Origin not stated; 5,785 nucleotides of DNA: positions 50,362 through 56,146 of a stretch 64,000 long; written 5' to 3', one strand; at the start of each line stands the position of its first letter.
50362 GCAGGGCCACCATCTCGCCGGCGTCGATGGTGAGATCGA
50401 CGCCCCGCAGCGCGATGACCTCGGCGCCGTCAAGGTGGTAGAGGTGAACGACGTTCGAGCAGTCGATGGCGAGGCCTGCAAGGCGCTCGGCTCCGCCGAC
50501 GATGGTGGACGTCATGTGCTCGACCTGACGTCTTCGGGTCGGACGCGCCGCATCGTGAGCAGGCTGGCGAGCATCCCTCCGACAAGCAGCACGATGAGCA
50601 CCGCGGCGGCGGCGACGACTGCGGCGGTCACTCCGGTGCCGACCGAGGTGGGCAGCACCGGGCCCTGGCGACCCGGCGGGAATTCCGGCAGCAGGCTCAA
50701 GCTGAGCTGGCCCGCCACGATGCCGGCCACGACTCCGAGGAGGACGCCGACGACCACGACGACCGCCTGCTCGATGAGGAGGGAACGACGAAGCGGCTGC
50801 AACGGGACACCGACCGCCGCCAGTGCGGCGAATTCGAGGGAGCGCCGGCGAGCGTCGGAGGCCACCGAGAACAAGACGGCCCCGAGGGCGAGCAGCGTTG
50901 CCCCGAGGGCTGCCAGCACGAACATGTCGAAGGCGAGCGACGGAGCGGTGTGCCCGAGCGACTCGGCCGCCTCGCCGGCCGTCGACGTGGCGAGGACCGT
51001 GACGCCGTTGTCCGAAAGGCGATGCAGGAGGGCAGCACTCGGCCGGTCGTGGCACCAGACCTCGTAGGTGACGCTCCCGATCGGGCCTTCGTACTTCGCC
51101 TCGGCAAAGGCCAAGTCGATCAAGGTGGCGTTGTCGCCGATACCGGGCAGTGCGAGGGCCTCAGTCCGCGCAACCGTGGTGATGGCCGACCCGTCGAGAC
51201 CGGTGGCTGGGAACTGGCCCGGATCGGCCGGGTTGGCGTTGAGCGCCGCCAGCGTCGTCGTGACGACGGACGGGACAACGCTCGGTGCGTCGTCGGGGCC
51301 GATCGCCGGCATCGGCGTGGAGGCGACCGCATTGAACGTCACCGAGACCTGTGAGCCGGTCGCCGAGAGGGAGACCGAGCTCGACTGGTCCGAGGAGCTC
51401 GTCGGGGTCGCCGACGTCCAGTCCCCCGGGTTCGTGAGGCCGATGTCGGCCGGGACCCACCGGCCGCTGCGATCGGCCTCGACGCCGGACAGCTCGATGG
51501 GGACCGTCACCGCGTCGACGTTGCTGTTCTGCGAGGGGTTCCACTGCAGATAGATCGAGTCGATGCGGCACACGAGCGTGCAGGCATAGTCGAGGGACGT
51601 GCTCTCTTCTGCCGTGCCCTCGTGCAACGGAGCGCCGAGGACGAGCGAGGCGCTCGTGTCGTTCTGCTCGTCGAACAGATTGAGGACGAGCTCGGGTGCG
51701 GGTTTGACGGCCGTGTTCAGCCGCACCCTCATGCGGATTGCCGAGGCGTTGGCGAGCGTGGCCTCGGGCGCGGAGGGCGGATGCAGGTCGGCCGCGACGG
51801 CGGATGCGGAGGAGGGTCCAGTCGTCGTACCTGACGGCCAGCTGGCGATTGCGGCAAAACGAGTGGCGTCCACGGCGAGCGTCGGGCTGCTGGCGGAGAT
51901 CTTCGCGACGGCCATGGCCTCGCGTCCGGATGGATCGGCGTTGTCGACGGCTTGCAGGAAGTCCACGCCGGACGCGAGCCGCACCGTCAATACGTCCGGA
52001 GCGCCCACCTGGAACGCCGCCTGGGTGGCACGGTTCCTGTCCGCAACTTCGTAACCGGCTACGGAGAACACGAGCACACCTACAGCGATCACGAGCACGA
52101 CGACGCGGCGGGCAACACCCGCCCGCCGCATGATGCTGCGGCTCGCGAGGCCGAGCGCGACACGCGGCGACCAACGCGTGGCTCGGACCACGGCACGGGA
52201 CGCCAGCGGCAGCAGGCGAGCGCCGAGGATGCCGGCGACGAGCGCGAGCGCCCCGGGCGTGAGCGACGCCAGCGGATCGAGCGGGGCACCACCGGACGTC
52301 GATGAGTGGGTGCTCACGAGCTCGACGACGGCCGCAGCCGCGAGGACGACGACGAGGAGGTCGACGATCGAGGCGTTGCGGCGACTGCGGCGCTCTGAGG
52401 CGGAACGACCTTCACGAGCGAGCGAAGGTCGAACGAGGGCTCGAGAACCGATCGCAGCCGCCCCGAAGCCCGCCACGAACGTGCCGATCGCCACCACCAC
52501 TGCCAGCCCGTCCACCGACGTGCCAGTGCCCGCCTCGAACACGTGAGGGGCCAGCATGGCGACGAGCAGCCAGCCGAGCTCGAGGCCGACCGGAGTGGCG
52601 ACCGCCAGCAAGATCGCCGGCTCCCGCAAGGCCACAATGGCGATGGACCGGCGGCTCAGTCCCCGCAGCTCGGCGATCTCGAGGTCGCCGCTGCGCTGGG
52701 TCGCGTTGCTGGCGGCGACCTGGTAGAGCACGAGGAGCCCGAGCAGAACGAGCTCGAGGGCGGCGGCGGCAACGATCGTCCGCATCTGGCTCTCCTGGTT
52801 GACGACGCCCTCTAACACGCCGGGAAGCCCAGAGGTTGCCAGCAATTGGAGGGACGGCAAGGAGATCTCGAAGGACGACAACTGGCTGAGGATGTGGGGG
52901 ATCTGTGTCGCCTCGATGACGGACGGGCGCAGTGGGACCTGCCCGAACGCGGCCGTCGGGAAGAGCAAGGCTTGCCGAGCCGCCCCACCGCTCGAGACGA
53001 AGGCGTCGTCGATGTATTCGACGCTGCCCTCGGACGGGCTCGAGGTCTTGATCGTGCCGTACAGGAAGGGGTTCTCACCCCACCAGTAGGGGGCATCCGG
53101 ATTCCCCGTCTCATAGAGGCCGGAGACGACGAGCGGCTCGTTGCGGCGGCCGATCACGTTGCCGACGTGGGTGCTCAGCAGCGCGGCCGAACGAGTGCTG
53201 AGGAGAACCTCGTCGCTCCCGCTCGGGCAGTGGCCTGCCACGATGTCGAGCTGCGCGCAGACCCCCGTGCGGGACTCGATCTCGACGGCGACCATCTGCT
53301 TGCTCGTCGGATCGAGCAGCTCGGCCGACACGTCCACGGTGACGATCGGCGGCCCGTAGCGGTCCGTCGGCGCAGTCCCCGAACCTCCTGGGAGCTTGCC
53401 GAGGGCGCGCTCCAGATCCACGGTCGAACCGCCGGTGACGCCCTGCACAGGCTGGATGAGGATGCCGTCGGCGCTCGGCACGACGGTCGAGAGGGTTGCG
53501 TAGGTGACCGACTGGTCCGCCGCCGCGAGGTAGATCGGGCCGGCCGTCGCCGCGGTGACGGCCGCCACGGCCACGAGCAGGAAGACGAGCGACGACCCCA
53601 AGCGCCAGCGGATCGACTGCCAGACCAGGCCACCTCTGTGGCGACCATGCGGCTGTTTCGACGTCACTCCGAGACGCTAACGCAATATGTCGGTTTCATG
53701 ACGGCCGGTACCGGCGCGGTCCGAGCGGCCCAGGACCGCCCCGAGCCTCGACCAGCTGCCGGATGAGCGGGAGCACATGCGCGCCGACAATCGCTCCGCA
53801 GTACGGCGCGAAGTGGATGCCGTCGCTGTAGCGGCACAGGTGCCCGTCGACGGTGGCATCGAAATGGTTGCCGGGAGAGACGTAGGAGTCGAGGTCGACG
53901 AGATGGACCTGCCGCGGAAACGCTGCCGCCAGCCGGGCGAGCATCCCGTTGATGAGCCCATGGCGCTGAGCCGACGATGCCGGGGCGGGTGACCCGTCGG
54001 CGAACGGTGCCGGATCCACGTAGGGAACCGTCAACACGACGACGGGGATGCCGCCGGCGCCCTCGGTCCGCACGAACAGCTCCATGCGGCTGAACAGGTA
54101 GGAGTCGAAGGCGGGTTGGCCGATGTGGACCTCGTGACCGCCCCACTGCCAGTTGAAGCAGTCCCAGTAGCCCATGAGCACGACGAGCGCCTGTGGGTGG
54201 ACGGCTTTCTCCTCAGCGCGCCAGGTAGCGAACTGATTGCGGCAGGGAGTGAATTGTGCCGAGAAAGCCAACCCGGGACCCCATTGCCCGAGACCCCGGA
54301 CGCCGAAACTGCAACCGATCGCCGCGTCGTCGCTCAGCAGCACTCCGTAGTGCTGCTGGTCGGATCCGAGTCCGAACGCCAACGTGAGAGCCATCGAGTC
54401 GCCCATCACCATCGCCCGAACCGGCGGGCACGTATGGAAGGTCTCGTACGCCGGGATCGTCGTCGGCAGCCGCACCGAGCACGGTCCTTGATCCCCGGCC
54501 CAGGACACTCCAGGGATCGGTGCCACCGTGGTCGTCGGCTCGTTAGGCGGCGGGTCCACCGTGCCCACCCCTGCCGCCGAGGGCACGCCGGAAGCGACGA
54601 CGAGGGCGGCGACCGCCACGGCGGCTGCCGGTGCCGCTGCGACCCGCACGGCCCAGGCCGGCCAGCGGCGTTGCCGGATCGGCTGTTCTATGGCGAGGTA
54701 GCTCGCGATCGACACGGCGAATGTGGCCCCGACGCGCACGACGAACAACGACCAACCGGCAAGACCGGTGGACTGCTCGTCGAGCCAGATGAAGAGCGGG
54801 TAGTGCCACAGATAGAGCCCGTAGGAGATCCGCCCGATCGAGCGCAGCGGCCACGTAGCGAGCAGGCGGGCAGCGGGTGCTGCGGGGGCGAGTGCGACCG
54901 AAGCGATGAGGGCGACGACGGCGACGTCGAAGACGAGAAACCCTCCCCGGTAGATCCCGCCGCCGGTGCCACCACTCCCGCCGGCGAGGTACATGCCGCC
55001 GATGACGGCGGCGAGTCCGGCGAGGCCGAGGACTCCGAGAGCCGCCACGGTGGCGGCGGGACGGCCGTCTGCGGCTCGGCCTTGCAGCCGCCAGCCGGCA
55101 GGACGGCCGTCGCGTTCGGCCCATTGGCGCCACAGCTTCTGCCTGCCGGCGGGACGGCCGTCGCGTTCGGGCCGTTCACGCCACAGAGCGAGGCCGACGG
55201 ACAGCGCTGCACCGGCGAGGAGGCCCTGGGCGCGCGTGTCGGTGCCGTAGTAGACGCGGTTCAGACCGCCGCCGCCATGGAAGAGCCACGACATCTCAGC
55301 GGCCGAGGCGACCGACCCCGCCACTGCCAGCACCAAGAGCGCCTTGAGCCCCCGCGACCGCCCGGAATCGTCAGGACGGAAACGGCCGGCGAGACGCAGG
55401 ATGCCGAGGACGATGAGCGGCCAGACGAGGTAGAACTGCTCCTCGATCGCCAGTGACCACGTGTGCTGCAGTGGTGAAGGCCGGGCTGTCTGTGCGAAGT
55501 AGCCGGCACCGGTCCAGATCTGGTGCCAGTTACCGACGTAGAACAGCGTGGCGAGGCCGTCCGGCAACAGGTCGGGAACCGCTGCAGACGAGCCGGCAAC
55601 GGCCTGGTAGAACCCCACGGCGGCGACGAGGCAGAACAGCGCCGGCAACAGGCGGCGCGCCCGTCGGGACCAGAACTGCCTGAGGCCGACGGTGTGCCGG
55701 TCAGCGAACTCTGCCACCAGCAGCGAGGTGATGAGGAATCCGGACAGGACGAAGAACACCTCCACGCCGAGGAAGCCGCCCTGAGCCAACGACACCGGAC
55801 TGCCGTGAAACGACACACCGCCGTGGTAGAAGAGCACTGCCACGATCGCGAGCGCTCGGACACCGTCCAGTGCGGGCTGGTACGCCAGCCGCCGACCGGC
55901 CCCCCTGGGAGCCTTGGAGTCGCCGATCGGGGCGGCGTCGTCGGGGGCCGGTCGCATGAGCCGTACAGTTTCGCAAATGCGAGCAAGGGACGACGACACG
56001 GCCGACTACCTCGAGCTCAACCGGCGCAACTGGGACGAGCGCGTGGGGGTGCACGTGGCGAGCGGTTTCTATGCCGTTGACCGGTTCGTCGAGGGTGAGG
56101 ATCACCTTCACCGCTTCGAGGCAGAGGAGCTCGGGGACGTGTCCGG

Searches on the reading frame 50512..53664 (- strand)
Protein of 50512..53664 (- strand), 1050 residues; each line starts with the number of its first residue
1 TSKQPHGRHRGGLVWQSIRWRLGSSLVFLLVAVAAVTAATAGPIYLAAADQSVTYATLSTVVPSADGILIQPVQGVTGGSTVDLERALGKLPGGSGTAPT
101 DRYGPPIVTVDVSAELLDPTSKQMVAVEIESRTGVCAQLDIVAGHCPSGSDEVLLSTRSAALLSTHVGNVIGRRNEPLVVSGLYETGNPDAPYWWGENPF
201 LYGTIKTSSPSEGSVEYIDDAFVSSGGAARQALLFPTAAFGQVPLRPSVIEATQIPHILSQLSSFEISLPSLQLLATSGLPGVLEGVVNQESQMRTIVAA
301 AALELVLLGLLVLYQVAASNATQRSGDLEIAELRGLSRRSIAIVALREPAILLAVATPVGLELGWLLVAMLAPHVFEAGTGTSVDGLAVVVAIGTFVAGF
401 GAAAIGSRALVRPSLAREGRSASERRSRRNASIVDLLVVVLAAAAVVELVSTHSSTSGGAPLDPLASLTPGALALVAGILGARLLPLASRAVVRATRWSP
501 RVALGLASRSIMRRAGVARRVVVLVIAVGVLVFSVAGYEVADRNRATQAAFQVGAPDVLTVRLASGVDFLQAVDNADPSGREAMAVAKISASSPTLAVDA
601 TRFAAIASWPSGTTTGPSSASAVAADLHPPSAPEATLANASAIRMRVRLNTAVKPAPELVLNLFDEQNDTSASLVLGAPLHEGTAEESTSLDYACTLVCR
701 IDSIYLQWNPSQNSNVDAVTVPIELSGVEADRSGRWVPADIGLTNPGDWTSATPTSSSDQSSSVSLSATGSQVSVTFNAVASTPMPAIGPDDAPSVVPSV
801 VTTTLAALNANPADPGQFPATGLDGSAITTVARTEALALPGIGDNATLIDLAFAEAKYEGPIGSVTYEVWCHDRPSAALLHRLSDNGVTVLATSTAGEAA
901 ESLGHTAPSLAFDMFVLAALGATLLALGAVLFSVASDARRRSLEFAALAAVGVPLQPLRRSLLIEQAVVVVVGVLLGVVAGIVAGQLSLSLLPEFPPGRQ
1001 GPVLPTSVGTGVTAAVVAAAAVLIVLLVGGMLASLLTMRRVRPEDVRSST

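Call 64: search_protein_families(library=pfam, proteins=[window:50512-53664:-], max_evalue=0.00001)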
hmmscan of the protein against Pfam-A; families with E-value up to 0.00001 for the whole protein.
window:50512-53664:- (1050 aa): 1 family
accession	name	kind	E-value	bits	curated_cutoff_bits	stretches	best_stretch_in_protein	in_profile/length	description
PF02687.27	FtsX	-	7.2e-11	42.6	25.5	1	917-1036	2-113/120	FtsX-like permease C-terminal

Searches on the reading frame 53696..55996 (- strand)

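Call 64: search_protein_families(library=pfam, proteins=[window:53696-55996:-], max_evalue=0.00001)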
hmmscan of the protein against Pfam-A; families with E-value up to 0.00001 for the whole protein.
window:53696-55996:- (766 aa): 3 families
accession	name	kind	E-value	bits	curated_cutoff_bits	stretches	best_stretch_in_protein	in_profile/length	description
PF01757.29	Acyl_transf_3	-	9.5e-30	104.2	31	1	42-433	3-325/326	Acyltransferase domain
PF19040.6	SGNH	-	1.6e-08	35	27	1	525-741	23-246/248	SGNH domain (fused to AT3 domains)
PF04311.20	DUF459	-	3.5e-06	27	27.2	0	595-742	54-195/197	Protein of unknown function (DUF459)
